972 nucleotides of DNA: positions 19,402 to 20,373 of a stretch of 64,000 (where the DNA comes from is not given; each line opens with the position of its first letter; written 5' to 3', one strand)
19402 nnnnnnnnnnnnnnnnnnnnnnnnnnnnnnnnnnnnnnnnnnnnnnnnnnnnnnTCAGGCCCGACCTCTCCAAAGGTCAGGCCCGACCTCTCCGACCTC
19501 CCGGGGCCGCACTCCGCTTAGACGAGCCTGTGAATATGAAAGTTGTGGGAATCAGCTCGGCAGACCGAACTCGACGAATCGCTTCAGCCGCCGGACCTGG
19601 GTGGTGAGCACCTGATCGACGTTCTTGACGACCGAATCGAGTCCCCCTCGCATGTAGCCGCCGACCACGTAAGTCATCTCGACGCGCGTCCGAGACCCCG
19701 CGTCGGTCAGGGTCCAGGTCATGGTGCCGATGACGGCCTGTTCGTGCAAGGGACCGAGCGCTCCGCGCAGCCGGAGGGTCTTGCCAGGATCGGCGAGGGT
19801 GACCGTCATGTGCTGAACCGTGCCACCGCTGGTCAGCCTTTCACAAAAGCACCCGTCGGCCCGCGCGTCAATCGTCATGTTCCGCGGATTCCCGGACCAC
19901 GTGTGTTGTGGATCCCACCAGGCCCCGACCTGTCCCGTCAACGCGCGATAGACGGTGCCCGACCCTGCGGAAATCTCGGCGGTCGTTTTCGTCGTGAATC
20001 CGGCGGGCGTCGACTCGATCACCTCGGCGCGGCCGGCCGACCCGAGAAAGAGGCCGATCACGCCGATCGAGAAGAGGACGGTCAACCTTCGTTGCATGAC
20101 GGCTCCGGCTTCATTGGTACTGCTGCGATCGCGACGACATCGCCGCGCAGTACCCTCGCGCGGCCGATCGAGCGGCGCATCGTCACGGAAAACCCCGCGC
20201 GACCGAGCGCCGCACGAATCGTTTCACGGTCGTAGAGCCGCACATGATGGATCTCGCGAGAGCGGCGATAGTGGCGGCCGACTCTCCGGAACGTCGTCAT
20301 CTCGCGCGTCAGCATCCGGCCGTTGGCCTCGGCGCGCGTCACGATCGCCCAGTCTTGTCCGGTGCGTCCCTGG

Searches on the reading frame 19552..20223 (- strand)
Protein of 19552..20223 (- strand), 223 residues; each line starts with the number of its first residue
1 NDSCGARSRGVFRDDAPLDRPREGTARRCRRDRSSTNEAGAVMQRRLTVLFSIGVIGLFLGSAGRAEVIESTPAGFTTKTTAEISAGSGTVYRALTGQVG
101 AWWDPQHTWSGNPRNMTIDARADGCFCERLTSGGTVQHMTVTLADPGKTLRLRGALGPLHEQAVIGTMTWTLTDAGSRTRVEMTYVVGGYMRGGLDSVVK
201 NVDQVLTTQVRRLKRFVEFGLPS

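Call 62: search_protein_families(library=pfam, proteins=[window:19552-20223:-])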
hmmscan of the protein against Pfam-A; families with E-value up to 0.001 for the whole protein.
window:19552-20223:- (223 aa): 2 families
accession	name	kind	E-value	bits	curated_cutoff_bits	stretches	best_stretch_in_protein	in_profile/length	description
PF10604.15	Polyketide_cyc2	-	0.00015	22.5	27.4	1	79-217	5-141/142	Polyketide cyclase / dehydrase and lipid transport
PF08327.17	AHSA1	-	0.00089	19.9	22.1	0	91-216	7-123/125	Activator of Hsp90 ATPase homolog 1-like protein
